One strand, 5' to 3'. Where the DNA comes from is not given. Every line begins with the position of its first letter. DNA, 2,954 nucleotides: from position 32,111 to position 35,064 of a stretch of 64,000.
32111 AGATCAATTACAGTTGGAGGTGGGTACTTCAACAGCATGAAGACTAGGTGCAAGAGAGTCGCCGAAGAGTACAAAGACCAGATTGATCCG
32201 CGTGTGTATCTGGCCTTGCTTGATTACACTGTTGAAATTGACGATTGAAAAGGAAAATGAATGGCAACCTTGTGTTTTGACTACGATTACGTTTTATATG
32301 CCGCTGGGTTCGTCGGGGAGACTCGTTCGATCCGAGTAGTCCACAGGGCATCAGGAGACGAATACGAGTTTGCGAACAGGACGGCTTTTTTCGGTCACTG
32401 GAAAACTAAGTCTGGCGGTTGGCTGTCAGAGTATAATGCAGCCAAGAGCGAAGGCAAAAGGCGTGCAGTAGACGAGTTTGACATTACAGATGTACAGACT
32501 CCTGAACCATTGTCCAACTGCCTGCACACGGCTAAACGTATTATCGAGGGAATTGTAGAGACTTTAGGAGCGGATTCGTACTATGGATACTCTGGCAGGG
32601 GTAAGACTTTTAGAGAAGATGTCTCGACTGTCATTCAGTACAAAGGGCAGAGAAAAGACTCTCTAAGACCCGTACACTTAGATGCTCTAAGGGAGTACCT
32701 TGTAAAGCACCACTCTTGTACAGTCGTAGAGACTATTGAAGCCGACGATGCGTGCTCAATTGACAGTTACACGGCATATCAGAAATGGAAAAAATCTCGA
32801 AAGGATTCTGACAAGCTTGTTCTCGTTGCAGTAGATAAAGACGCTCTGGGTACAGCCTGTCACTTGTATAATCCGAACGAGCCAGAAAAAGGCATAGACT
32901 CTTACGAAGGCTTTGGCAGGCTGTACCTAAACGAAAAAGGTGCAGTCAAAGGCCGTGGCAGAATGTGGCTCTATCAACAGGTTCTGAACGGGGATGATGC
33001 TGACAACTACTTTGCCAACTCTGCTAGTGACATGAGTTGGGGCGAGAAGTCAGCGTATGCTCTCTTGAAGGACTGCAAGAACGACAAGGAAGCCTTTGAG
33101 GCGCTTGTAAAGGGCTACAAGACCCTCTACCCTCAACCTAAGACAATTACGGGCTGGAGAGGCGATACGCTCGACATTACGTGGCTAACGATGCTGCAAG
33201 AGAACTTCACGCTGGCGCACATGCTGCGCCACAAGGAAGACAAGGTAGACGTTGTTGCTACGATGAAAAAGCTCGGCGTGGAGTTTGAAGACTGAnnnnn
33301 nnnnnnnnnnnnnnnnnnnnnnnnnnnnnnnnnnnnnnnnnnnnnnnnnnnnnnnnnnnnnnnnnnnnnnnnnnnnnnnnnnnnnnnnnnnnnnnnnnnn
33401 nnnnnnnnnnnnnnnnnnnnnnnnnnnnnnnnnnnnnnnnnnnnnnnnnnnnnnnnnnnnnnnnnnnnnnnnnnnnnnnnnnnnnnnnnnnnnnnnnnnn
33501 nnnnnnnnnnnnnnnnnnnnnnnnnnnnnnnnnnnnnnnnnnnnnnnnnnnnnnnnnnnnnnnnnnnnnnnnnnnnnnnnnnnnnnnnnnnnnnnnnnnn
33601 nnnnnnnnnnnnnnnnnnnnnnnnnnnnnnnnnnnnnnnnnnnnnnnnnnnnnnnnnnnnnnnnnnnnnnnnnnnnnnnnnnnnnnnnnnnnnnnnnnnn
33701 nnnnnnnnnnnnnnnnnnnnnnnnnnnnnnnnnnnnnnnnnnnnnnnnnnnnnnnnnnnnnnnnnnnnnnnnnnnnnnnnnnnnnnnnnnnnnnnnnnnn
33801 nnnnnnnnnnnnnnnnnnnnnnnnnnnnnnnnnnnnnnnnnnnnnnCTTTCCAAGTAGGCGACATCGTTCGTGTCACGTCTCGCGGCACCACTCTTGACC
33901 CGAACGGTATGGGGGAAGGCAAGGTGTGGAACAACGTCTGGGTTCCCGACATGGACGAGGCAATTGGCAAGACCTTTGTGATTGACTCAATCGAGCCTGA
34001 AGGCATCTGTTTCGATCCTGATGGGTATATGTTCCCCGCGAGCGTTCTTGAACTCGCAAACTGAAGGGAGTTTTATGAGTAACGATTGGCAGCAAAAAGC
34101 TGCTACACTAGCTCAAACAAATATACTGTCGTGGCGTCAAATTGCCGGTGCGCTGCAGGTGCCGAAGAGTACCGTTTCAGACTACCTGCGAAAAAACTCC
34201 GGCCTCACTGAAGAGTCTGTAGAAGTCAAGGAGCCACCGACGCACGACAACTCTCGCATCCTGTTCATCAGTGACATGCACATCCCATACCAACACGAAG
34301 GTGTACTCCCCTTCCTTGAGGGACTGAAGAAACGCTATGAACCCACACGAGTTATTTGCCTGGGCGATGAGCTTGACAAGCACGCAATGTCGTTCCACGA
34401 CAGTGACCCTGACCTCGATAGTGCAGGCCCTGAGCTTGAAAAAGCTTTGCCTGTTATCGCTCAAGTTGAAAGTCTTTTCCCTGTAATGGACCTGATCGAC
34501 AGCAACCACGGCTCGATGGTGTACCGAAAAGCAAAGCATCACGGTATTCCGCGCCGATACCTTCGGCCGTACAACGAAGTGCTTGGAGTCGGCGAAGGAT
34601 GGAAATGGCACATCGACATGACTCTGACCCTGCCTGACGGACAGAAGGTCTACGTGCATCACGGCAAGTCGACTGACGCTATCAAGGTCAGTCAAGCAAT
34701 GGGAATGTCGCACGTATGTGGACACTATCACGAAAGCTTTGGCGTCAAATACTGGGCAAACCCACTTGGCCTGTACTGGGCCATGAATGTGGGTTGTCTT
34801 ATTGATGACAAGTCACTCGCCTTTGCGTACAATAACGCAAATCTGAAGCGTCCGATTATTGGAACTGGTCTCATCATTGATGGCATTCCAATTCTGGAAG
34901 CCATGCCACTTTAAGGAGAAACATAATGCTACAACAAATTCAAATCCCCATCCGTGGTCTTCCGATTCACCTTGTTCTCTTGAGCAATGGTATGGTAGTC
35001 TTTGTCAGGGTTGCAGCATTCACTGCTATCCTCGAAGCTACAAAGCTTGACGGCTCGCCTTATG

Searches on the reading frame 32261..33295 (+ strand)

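Call 38: search_protein_families(library=phrogs, proteins=[window:32261-33295:+], max_evalue=0.00001)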
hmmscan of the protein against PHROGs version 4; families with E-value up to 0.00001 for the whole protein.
window:32261-33295:+ (344 aa): 1 family
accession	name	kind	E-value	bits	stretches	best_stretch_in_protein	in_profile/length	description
phrog_107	-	DNA, RNA and nucleotide metabolism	1.3e-53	184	1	3-333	121-371/542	exonuclease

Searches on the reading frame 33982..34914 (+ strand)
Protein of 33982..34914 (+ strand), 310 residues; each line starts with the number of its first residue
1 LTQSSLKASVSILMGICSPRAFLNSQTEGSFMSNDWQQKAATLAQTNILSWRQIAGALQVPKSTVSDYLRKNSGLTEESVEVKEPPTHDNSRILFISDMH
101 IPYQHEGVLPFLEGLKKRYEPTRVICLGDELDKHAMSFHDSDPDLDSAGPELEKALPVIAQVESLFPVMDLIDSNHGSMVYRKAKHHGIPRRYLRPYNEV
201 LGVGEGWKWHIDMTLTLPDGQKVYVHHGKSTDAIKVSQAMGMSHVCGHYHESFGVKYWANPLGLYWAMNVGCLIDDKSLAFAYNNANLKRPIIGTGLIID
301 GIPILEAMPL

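Call 90: search_protein_families(library=pfam, proteins=[window:33982-34914:+], max_evalue=0.001)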
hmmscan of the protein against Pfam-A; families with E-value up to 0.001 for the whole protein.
window:33982-34914:+ (310 aa): 1 family
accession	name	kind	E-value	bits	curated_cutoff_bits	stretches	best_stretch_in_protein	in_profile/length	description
PF13384.12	HTH_23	-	0.0005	20.2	24.6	0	40-75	10-46/50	Homeodomain-like domain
